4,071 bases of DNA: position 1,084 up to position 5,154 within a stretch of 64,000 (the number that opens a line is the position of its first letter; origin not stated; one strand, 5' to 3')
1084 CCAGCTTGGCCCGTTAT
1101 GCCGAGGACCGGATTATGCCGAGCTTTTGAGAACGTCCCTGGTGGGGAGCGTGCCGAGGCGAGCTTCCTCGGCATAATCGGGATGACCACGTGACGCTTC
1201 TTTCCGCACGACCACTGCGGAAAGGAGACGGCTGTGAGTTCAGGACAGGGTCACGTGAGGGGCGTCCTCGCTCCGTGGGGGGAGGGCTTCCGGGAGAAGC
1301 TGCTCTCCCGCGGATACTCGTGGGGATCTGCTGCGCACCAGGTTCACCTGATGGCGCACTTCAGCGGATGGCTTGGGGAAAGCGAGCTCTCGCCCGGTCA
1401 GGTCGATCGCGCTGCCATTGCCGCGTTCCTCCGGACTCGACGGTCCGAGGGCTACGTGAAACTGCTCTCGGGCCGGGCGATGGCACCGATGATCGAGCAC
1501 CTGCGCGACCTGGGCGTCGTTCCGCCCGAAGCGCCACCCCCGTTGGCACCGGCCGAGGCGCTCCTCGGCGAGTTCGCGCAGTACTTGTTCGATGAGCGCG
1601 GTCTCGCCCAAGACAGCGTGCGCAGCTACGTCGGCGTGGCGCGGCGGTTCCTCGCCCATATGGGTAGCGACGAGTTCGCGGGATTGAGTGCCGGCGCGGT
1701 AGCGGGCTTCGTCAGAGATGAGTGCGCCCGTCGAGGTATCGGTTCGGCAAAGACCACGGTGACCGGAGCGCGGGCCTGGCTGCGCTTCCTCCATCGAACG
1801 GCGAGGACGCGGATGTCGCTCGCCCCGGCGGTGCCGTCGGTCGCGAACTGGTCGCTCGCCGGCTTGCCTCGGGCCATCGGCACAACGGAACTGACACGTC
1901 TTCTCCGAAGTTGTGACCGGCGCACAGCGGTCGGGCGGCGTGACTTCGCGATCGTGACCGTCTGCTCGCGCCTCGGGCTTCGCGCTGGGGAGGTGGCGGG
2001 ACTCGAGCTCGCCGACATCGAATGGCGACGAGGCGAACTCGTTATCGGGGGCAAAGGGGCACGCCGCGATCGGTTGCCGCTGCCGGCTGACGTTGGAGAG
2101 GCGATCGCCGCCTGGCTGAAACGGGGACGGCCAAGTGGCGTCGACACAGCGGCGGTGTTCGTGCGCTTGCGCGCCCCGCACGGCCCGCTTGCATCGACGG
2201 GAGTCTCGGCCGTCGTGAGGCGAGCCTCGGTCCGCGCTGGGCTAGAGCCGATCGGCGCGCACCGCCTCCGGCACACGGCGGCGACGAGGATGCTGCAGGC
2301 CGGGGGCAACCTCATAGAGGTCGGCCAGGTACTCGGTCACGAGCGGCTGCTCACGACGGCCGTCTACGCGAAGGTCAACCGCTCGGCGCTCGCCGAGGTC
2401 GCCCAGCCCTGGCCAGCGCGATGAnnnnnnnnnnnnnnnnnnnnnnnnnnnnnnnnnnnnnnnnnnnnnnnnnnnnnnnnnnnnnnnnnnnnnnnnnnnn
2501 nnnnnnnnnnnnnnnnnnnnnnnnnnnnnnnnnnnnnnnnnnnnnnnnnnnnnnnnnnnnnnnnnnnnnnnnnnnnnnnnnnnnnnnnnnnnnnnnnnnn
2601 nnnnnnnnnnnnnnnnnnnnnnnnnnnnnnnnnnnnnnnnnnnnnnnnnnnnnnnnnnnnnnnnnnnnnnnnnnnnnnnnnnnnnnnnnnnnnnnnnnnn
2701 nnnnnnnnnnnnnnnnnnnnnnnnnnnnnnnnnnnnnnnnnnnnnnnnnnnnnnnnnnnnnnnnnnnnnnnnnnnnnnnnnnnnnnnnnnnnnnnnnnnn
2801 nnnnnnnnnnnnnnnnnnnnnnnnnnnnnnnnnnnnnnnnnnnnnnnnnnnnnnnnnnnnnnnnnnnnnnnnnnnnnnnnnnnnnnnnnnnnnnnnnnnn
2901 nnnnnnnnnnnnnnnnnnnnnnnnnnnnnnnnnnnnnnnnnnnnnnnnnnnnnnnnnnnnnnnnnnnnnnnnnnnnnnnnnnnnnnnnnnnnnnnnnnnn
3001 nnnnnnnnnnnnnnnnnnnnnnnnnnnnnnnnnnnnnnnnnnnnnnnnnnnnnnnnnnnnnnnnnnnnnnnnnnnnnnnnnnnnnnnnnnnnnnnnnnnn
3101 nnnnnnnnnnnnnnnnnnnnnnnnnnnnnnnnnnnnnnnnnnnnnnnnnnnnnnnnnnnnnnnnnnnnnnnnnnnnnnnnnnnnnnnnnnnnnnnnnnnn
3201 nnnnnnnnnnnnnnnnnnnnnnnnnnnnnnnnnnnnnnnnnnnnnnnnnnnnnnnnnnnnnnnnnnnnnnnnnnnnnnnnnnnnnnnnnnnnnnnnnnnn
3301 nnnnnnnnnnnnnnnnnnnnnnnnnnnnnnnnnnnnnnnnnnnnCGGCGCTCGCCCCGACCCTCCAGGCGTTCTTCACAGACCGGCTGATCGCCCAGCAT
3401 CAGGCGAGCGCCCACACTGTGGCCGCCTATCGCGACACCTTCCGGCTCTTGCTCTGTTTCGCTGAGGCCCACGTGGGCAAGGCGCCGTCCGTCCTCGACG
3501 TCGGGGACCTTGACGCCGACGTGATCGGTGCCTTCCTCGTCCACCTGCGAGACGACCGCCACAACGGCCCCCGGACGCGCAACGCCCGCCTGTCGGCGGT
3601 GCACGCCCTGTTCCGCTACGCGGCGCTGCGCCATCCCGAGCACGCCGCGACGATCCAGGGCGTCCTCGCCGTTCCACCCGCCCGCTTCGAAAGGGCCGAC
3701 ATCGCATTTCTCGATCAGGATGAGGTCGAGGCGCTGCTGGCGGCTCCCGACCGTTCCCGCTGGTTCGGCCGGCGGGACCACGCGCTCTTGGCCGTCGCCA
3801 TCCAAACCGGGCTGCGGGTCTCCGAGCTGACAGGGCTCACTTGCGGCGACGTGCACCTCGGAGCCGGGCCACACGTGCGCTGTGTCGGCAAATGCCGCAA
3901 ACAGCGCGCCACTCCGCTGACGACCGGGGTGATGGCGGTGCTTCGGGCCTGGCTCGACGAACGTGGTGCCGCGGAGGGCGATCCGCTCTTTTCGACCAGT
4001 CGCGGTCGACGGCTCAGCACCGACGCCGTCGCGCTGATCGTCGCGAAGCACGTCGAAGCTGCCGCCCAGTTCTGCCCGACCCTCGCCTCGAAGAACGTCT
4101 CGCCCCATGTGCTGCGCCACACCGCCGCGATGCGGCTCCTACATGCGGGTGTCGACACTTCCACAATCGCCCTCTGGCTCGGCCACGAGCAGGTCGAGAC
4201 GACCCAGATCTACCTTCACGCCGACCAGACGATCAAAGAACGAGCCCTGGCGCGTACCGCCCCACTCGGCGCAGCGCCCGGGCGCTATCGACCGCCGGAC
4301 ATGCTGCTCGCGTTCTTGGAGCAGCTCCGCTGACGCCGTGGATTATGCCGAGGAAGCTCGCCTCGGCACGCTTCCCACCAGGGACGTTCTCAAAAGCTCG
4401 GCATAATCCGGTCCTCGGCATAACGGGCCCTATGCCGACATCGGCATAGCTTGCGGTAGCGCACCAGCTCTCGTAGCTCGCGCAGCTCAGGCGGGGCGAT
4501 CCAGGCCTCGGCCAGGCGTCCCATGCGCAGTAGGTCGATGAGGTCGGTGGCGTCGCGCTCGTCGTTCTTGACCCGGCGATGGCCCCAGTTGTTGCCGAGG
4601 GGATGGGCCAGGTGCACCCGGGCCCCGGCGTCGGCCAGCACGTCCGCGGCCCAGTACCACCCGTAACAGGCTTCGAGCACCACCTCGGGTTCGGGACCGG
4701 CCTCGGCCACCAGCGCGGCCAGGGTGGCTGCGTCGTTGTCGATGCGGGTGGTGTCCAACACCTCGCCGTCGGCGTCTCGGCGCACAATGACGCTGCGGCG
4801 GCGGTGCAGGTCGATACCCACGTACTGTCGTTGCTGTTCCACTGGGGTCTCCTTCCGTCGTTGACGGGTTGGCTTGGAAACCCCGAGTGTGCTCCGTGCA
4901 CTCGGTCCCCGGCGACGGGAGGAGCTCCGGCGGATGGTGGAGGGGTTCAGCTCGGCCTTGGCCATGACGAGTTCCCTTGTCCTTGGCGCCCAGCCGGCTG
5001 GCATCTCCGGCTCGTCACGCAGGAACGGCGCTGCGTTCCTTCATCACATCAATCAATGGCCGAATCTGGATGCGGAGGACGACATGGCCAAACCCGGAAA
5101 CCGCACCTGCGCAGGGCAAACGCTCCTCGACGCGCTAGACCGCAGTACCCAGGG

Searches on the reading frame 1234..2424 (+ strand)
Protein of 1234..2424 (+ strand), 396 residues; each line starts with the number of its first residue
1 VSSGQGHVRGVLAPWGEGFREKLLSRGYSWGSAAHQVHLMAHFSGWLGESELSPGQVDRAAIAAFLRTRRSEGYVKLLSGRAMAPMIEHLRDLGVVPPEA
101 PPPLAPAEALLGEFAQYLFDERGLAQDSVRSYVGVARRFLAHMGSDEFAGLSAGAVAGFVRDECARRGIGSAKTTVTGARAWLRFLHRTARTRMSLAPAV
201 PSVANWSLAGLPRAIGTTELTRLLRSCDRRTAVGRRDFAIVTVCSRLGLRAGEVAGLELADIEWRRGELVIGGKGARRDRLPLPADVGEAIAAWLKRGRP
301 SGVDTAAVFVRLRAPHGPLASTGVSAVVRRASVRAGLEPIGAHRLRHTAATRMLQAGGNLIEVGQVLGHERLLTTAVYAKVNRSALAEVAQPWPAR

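Call 46: search_protein_families(library=pfam, proteins=[window:1234-2424:+], max_evalue=0.001)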
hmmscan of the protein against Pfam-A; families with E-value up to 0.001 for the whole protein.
window:1234-2424:+ (396 aa): 2 families
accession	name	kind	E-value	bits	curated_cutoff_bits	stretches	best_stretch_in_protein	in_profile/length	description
PF00589.27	Phage_integrase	-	1e-26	94.2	27.1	1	218-383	6-170/172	Phage integrase family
PF02899.23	Phage_int_SAM_1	-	4.2e-08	33.8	22.3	1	113-191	3-80/83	Phage integrase, N-terminal SAM-like domain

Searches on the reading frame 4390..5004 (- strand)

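Call 13: search_protein_families(library=pfam, proteins=[window:4390-5004:-], max_evalue=0.001)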
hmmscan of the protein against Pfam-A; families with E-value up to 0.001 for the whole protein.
window:4390-5004:- (204 aa): 1 family
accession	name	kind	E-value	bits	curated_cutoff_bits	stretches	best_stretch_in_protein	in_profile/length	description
PF01548.23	DEDD_Tnp_IS110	-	4.4e-13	49.7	29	1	62-185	1-133/155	Transposase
